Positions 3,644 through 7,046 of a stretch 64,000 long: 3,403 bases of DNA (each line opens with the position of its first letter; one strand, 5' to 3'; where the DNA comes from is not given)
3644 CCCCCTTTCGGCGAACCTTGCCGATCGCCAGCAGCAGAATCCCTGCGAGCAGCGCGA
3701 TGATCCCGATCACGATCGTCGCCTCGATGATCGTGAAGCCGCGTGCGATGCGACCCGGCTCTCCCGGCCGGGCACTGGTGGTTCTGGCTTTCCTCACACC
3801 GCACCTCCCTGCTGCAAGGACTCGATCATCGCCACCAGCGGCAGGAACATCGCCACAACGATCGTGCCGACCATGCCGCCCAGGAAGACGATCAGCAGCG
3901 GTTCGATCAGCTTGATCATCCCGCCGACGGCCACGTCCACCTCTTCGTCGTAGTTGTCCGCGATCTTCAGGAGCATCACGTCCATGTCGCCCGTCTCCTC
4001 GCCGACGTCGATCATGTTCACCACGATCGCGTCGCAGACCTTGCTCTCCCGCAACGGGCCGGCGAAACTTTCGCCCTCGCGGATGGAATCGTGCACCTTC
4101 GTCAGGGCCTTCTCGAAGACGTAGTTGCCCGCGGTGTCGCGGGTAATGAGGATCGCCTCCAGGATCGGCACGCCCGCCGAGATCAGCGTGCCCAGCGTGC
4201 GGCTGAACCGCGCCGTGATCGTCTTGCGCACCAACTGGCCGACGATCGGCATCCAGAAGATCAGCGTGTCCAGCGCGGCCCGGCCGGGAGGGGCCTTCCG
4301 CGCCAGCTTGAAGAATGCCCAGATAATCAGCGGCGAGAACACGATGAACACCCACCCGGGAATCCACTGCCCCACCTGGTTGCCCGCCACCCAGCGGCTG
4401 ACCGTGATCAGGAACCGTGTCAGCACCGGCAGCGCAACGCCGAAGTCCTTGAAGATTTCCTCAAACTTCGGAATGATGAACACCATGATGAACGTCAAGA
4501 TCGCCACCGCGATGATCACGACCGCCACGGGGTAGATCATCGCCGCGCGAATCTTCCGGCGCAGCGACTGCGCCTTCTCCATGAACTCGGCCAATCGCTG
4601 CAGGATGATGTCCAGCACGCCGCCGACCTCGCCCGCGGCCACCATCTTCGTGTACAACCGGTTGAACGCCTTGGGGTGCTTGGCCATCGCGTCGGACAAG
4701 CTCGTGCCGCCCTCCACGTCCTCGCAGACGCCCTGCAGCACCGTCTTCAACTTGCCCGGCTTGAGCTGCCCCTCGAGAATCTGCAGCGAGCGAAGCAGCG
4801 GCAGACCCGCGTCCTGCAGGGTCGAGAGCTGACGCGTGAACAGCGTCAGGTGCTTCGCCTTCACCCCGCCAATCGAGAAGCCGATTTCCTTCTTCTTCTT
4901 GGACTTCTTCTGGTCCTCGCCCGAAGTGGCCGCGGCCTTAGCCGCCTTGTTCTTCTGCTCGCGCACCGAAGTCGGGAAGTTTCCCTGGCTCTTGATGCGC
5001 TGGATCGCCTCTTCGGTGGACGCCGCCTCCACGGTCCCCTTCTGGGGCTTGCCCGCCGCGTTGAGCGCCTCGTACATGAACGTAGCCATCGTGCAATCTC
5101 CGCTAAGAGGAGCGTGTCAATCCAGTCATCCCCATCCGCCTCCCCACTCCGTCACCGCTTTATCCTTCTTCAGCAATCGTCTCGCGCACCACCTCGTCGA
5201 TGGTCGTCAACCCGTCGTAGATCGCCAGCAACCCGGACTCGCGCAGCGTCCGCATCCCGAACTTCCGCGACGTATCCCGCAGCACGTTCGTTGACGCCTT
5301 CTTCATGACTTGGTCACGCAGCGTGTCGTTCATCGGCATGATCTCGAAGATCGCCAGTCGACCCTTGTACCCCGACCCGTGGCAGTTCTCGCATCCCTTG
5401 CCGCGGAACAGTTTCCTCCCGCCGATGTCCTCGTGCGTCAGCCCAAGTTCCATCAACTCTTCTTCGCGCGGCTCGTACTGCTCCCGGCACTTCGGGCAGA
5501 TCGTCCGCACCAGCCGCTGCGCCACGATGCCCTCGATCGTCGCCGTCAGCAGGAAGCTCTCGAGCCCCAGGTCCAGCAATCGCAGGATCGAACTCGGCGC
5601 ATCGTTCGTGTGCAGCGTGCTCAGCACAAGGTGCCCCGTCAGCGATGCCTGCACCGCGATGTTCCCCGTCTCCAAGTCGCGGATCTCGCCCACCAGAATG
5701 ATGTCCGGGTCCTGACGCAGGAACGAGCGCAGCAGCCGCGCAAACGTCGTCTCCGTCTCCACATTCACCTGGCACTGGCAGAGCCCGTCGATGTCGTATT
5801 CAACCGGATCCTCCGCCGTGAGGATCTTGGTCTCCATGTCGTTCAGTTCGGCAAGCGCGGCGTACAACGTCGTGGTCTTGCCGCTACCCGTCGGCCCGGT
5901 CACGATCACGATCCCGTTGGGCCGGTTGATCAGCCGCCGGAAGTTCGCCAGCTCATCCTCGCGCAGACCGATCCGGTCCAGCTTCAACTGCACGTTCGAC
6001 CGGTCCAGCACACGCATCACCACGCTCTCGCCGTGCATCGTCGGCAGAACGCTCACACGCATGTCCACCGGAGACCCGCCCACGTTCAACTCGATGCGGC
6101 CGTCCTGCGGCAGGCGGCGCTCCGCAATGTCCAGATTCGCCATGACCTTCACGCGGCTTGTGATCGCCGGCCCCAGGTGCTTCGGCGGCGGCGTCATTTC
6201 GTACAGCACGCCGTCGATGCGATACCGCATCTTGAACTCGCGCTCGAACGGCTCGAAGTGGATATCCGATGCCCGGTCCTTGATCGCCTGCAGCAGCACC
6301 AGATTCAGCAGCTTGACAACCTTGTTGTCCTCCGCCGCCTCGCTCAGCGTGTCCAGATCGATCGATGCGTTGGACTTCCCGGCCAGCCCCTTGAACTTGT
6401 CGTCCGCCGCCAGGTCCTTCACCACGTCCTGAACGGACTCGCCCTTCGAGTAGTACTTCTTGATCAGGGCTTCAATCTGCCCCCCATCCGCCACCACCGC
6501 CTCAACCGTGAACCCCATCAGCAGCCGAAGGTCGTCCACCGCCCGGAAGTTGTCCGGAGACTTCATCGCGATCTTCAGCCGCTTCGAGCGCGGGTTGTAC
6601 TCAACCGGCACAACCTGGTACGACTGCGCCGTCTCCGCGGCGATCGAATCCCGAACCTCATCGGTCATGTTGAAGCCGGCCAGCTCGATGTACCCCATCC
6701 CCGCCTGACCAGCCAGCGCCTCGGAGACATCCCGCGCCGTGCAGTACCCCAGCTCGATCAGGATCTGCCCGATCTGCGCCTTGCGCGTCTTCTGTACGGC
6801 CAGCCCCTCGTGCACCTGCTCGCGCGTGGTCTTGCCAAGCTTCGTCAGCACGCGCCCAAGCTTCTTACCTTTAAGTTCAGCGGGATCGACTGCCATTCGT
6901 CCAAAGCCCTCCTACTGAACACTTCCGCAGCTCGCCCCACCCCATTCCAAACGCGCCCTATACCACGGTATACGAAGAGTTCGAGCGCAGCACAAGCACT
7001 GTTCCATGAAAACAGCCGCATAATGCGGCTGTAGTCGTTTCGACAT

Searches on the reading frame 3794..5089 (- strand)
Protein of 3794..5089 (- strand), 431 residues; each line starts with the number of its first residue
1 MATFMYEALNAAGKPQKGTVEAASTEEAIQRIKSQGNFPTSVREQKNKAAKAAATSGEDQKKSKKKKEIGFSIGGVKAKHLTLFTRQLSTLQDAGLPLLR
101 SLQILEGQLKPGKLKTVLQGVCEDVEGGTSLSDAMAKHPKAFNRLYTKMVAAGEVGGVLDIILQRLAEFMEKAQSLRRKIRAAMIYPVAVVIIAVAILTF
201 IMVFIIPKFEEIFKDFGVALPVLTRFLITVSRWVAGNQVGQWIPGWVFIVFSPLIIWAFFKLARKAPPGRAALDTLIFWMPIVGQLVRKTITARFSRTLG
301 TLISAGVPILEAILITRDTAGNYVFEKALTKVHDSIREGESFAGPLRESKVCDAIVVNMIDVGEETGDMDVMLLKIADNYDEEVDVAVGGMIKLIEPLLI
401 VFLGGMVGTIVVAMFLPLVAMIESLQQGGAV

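Call 36: search_protein_families(library=pfam, proteins=[window:3794-5089:-], max_evalue=0.001)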
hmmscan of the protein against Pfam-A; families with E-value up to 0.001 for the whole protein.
window:3794-5089:- (431 aa): 1 family
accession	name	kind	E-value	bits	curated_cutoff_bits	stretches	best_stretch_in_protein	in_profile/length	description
PF00482.28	T2SSF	-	6.3e-64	214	25.2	2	84-207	1-125/125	Type II secretion system (T2SS), protein F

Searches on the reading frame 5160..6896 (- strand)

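Call 36: search_protein_families(library=pfam, proteins=[window:5160-6896:-], max_evalue=0.001)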
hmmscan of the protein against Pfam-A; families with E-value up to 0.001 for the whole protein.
window:5160-6896:- (578 aa): 6 families
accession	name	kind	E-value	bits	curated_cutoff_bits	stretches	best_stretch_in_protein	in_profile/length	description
PF00437.27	T2SSE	-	2.7e-138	461.1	24.9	1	187-571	2-370/370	Type II/IV secretion system protein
PF05157.20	MshEN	-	1.5e-13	50.9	23.1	1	66-154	2-89/90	MshEN domain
PF13191.12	AAA_16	-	4.8e-05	24.4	32.6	1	312-355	5-52/167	AAA ATPase domain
PF25199.1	nSTAND_NTPase5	-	5.3e-05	23.5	34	1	324-366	38-81/145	Novel STAND NTPase 5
PF13401.12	AAA_22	-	0.00025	21.8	27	1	326-371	4-33/130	AAA domain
PF01637.24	ATPase_2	-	0.00063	20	33.2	0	312-358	4-51/225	ATPase domain predominantly from Archaea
